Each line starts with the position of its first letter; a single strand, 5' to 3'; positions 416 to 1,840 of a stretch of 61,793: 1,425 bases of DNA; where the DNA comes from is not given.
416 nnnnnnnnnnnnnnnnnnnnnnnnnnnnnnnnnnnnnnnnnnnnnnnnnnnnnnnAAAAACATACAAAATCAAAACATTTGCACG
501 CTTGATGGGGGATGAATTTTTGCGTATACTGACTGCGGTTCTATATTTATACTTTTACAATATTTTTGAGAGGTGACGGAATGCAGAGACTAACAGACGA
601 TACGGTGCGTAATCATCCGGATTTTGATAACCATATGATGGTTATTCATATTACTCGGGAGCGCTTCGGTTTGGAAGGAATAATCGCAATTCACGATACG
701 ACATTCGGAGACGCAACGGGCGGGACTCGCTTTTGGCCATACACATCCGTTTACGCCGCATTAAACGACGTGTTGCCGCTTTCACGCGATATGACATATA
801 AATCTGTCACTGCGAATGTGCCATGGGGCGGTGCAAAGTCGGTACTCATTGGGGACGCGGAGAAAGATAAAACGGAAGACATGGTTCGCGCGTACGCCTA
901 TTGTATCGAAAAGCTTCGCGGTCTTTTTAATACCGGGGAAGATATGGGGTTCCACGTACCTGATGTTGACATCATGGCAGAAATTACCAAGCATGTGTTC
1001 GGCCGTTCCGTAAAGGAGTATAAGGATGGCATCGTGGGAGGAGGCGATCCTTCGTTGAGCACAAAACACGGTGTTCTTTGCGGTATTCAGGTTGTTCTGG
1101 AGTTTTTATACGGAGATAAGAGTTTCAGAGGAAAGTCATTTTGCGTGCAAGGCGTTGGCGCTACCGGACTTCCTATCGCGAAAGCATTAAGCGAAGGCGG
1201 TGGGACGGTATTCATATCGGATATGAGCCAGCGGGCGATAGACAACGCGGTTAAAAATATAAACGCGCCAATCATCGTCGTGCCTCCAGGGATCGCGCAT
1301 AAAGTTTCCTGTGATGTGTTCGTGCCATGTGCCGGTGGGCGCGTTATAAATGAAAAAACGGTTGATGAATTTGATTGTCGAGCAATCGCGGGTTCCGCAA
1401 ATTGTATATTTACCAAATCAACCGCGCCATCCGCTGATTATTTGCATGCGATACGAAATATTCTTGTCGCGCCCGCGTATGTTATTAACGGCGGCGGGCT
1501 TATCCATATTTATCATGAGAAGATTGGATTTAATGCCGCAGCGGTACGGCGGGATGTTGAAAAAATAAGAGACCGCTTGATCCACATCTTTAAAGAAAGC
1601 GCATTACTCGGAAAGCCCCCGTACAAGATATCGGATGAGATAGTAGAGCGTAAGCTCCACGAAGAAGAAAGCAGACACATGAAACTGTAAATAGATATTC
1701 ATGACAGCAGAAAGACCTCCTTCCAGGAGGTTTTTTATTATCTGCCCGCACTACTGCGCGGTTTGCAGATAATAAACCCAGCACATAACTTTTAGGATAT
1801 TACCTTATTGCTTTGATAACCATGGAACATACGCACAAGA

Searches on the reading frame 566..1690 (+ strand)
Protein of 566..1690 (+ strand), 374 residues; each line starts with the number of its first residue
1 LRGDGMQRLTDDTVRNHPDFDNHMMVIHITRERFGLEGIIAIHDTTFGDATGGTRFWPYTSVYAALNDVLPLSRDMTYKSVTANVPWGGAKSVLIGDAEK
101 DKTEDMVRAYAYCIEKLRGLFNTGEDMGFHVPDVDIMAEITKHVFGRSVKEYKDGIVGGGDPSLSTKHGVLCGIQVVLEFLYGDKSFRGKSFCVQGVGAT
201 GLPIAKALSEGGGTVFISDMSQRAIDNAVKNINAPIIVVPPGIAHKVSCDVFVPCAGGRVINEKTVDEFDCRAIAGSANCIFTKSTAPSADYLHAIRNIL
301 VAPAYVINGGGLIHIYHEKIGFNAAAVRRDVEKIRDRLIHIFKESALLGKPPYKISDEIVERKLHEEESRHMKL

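Call 83: search_protein_families(library=ncbifam, proteins=[window:566-1690:+], max_evalue=0.00001)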
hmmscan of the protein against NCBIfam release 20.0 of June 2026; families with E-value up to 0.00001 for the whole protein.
window:566-1690:+ (374 aa): 3 families
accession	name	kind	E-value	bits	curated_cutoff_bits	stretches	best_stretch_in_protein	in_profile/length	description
NF035922.1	Trp_DH_ScyB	equivalog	5e-72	242.8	600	1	23-364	11-339/346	tryptophan dehydrogenase ScyB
NF040817.1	GdhA_Arch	equivalog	7e-15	55.1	750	2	42-219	60-244/419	glutamate dehydrogenase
NF041398.1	GluDhGdhB_Halo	equivalog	1.3e-14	54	620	1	37-320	52-348/410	glutamate dehydrogenase GdhB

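Call 84: search_protein_families(library=pfam, proteins=[window:566-1690:+], max_evalue=0.001)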
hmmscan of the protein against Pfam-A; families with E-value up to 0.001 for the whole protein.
window:566-1690:+ (374 aa): 2 families
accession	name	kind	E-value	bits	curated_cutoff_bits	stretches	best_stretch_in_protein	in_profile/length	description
PF02812.23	ELFV_dehydrog_N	-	6e-18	65.2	25.3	1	36-141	21-127/129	Glu/Leu/Phe/Val dehydrogenase, dimerisation domain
PF00208.27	ELFV_dehydrog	-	9.8e-13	48.8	23.4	1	243-344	106-205/241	Glutamate/Leucine/Phenylalanine/Valine dehydrogenase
